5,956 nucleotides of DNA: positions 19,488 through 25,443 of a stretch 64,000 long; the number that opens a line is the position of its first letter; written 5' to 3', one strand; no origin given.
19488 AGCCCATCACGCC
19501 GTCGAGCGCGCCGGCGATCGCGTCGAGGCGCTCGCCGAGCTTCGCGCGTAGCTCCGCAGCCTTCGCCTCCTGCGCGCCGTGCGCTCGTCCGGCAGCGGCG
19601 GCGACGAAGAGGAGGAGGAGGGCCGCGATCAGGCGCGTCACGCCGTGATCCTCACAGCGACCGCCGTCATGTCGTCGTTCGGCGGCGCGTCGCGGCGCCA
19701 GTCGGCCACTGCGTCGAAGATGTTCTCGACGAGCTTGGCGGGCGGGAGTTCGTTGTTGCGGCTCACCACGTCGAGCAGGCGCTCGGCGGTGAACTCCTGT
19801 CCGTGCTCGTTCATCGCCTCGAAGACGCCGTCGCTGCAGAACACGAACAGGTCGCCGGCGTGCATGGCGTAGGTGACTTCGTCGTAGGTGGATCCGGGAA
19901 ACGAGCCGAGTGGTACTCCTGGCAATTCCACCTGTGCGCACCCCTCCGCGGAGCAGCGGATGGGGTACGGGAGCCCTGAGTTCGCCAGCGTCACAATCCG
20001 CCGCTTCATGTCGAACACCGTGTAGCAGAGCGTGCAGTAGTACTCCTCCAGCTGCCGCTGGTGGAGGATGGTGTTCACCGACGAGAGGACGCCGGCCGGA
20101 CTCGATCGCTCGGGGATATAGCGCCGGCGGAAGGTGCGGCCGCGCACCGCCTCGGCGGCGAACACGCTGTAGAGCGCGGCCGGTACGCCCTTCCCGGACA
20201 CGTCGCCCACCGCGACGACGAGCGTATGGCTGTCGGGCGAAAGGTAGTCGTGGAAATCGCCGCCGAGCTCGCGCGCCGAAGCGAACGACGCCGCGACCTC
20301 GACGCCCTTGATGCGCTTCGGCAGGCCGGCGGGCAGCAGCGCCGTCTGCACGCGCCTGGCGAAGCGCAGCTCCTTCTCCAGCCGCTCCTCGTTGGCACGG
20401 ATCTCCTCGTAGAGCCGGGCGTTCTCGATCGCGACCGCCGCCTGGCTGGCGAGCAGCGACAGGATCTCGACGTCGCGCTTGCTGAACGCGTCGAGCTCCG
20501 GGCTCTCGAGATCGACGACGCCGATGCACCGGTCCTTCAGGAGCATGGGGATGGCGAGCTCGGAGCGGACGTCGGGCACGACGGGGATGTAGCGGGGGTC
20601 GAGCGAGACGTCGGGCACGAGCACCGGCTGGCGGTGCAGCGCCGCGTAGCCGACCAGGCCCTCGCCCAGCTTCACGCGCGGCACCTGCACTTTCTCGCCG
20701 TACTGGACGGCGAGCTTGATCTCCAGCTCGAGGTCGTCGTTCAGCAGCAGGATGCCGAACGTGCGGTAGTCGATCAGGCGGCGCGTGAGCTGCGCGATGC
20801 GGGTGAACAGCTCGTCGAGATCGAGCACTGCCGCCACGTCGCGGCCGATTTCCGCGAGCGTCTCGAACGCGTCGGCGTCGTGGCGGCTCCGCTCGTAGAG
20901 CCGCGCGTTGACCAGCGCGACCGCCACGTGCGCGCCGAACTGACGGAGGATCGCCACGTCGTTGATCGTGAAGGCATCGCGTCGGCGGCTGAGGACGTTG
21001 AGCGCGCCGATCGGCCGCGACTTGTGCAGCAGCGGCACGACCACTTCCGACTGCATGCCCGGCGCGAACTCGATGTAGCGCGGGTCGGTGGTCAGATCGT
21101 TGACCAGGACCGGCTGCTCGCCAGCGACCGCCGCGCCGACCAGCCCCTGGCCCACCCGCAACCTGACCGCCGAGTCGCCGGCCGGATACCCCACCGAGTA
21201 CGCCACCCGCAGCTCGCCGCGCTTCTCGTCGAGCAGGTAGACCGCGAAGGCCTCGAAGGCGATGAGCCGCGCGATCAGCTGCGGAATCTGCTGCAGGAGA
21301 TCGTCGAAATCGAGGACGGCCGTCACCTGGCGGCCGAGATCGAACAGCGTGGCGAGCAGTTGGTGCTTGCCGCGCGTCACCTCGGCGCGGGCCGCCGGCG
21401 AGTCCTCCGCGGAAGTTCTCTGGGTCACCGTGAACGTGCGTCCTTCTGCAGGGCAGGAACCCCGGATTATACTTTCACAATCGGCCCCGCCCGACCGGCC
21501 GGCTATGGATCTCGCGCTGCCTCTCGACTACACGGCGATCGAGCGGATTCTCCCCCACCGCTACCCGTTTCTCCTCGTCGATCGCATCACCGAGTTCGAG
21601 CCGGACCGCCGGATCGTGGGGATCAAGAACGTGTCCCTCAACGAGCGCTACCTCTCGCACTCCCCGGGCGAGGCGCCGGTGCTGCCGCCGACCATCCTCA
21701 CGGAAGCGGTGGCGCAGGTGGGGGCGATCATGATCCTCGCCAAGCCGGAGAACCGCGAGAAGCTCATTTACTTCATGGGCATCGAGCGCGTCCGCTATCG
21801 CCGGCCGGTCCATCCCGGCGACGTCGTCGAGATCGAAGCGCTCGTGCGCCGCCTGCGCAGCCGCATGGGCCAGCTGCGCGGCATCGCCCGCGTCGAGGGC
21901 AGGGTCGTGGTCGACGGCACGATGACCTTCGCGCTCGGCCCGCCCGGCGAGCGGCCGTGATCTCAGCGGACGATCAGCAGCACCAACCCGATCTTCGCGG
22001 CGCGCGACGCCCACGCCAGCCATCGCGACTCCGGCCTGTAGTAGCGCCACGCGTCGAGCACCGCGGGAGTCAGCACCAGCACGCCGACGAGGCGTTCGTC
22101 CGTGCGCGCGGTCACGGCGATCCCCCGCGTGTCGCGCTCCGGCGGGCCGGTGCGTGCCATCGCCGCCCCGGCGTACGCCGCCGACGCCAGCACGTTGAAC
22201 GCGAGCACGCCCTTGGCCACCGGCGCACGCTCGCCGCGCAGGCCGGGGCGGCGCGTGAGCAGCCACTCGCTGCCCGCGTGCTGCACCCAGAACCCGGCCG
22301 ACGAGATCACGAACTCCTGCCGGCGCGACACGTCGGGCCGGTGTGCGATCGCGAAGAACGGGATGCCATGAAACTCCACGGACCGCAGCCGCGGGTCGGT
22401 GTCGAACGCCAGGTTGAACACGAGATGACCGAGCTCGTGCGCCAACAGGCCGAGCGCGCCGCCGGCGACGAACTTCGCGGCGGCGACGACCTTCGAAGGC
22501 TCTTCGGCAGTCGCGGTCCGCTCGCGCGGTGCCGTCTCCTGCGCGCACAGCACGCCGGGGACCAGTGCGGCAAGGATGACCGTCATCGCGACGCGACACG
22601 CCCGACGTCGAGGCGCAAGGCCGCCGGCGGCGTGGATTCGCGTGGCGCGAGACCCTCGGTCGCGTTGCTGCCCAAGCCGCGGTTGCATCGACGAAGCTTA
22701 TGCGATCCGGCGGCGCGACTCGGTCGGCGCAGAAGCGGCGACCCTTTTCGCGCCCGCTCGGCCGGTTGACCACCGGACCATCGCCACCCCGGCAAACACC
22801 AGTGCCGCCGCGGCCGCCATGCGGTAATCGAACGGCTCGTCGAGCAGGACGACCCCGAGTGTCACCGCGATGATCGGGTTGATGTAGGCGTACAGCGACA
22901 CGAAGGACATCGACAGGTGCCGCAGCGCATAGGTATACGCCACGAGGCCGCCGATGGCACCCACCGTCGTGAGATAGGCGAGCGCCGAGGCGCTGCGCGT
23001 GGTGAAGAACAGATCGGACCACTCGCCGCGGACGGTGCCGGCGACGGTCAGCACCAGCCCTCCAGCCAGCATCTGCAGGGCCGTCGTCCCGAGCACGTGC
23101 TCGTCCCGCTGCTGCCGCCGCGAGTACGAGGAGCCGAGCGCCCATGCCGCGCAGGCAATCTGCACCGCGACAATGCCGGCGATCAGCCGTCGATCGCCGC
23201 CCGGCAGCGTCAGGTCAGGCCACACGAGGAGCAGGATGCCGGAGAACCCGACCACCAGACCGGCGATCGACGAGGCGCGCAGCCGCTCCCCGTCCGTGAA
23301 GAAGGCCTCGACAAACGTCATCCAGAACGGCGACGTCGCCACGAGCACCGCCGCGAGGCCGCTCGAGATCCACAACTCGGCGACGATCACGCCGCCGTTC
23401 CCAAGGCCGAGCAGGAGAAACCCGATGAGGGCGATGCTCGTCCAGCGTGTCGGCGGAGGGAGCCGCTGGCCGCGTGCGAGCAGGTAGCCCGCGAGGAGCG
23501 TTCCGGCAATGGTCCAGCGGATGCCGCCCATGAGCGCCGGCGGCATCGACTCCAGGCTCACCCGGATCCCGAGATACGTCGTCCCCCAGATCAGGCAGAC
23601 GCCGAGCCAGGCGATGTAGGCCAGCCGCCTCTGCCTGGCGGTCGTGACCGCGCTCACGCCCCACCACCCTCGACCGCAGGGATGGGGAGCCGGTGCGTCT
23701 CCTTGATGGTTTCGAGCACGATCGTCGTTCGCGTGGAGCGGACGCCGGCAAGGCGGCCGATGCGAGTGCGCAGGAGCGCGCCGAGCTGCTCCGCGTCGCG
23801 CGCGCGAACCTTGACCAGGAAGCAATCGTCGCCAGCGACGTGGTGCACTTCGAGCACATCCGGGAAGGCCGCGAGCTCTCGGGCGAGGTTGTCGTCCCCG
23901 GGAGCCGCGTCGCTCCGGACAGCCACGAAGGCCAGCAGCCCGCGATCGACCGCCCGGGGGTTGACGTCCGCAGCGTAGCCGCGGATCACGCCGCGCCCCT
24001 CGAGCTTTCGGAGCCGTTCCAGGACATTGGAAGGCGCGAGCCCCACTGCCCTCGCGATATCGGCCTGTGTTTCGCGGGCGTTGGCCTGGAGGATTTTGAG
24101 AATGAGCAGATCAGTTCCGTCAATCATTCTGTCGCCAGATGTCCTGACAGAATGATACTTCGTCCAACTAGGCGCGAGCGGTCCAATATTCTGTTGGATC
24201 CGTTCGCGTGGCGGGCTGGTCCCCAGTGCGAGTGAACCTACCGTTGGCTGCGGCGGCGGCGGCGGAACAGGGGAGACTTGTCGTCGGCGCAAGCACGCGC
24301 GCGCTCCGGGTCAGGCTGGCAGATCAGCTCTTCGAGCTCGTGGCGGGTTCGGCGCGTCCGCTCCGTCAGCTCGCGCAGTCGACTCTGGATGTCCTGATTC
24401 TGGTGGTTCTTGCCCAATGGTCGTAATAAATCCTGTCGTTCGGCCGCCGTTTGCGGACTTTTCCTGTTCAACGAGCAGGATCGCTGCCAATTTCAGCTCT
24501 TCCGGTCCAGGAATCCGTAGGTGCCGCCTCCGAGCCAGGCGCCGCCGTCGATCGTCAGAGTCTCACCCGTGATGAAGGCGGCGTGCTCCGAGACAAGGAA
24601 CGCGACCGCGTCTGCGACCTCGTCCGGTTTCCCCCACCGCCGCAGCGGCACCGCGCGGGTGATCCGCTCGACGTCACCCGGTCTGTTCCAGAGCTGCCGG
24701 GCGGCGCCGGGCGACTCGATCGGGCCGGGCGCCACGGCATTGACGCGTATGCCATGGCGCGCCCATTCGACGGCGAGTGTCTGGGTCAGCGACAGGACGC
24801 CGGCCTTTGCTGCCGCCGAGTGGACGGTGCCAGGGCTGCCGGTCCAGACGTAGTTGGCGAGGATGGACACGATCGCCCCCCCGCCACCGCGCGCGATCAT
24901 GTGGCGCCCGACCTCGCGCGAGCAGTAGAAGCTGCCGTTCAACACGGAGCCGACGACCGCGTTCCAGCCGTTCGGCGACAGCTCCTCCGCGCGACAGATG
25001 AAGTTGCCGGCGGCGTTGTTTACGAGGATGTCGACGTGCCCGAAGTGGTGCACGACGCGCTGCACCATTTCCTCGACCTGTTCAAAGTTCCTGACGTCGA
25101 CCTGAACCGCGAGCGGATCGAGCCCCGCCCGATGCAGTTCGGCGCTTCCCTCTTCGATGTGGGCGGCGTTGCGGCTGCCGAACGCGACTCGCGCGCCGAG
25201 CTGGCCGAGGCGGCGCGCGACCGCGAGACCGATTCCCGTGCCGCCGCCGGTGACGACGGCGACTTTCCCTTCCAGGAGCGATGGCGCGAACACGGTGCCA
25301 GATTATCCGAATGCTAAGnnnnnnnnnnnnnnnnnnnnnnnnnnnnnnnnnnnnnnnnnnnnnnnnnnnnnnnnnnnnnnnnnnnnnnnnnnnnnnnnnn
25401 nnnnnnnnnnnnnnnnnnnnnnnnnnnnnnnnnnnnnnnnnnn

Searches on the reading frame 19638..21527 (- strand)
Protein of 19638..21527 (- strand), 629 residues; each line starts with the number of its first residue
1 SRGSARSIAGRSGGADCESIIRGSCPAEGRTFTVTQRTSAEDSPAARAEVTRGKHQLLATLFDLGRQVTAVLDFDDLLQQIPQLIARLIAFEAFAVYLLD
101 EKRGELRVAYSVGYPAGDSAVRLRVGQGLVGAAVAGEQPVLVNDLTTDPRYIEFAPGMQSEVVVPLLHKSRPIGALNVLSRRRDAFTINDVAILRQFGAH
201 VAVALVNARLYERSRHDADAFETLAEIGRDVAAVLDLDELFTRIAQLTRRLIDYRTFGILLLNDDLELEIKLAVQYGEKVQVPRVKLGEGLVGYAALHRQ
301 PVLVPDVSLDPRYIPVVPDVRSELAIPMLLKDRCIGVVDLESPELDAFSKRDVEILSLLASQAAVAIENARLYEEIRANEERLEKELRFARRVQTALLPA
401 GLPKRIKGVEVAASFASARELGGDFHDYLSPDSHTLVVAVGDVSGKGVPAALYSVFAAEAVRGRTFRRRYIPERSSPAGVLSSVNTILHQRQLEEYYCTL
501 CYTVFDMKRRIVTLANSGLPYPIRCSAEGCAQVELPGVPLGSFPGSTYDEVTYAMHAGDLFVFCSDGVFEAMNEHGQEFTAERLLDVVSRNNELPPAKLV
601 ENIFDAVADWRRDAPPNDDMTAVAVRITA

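Call 22: search_protein_families(library=ncbifam, proteins=[window:19638-21527:-], max_evalue=0.00001)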
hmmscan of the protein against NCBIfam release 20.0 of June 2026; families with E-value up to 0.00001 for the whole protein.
window:19638-21527:- (629 aa): 8 families
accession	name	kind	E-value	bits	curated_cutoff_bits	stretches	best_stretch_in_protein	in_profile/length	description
NF047786.1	his_kin_MadS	equivalog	7.3e-16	58.3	500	2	323-393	130-200/434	MadS family sensor histidine kinase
NF045505.1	RR_RssB_Pseudo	equivalog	5.6e-14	52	700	1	374-575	143-345/394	two-component system response regulator RssB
TIGR01817.1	nifA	equivalog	1.1e-12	47.5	528.85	0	58-197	4-147/534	nif-specific transcriptional activator NifA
NF038263.1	prot_phos_SiaA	equivalog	1.4e-12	47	700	1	373-627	401-657/658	biofilm regulation protein phosphatase SiaA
TIGR02865.1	spore_II_E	equivalog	2.7e-12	45.6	490.8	1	476-627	615-763/764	stage II sporulation protein E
NF008283.0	PRK11061.1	equivalog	6.2e-12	44.6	583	0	223-379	4-166/748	phosphoenolpyruvate--protein phosphotransferase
NF038230.1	Regu_Geo_Pelo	equivalog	2.4e-10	38.9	1200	0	290-388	435-537/935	GPMC system transcriptional regulator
NF011958.0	PRK15429.1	equivalog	1.5e-09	37.1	830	0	326-386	303-363/692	formate hydrogenlyase transcriptional activator FlhA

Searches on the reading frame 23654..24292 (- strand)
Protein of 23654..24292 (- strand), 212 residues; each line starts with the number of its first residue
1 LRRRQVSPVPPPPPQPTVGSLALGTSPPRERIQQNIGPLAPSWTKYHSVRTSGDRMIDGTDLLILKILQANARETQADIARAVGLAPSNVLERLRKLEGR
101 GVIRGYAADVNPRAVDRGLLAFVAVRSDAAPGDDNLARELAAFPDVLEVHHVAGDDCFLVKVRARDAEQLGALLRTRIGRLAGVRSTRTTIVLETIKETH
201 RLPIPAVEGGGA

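Call 22: search_protein_families(library=ncbifam, proteins=[window:23654-24292:-], max_evalue=0.00001)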
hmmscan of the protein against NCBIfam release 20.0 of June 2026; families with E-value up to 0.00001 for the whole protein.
window:23654-24292:- (212 aa): 7 families
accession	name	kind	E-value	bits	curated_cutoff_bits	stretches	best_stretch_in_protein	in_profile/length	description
NF008370.0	PRK11169.1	equivalog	3.8e-27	95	233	1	54-204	9-161/164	leucine-responsive transcriptional regulator Lrp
NF040820.1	trans_reg_LrpA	equivalog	8.8e-20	71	250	1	56-197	1-141/141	HTH-type transcriptional regulator LrpA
NF041395.1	TranRegLrpA1_Halo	equivalog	2.5e-17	63.2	250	1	59-197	5-142/142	HTH-type transcriptional regulator LrpA1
NF040947.1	trans_reg_LysM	equivalog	5e-17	62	180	1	57-195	1-135/136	HTH-type transcriptional regulator LysM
NF008384.0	PRK11179.1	equivalog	1.4e-16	60.7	227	1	56-194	6-144/153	transcriptional regulator AsnC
NF053758.1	ChrTpTrnRegChrS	equivalog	1.2e-11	44.7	250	1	54-197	9-151/158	chromate efflux transcriptional regulator ChrS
NF041396.1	TranRegLrp_Halo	equivalog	1.1e-06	28.6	190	1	64-202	10-146/149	HTH-type transcriptional regulator Lrp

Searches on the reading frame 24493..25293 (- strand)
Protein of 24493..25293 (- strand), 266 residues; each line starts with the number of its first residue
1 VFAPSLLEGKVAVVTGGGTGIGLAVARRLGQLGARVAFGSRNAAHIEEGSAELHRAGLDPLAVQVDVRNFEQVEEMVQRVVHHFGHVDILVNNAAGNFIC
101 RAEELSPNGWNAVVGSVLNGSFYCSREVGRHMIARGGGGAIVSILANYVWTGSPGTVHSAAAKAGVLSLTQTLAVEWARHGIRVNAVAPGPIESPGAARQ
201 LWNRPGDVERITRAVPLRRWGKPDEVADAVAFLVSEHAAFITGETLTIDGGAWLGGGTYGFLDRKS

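Call 22: search_protein_families(library=ncbifam, proteins=[window:24493-25293:-], max_evalue=0.00001)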
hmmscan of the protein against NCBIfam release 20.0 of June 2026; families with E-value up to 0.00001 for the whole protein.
window:24493-25293:- (266 aa): 222 families (the best 25 are shown)
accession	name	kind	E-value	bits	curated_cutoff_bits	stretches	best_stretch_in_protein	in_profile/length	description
NF005811.0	PRK07677.1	equivalog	3e-91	305.5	318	1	8-255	2-250/254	2,4-dienoyl-CoA reductase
NF005752.0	PRK07576.1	subfamily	3.5e-70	236.4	321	1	7-258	7-256/271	SDR family oxidoreductase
NF004791.0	PRK06138.1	equivalog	1e-58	198.6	312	1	7-252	3-249/252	SDR family oxidoreductase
NF005309.0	PRK06841.1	subfamily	6.5e-58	196.2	286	1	7-251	13-251/255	GolD/DthD family dehydrogenase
NF052558.1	MBtsdlDhBudC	equivalog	8.3e-58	195.9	270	1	8-252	2-241/250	meso-2,3-butanediol dehydrogenase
NF006070.0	PRK08213.1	subfamily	1.7e-57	194.9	279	1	7-252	10-256/259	gluconate 5-dehydrogenase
NF004198.0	PRK05653.1-3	equivalog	3.4e-57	193.8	296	1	5-253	3-247/248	3-oxoacyl-ACP reductase FabG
NF005559.1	PRK07231.1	subfamily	6.2e-57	193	215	1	7-252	2-247/249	glucose 1-dehydrogenase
NF005893.0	PRK07856.1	equivalog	4.6e-55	186.7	255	1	7-251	7-240/255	SDR family oxidoreductase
TIGR01830.1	3oxo_ACP_reduc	equivalog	7.7e-54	182.9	297.75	1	12-251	1-237/239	3-oxoacyl-[acyl-carrier-protein] reductase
NF009466.0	PRK12826.1-2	subfamily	1.6e-53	181.7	222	1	10-252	4-244/248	3-oxoacyl-ACP reductase FabG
NF004818.0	PRK06172.1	equivalog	5.6e-53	179.9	336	1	7-252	5-250/253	SDR family oxidoreductase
NF004197.0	PRK05653.1-1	equivalog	1.6e-52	178.6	332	1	6-252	4-246/249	3-oxoacyl-ACP reductase FabG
NF005469.0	PRK07063.1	equivalog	5e-52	177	306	1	7-251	5-253/260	SDR family oxidoreductase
NF005067.0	PRK06484.1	equivalog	5.1e-52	177.1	713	1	9-252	9-251/524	short chain dehydrogenase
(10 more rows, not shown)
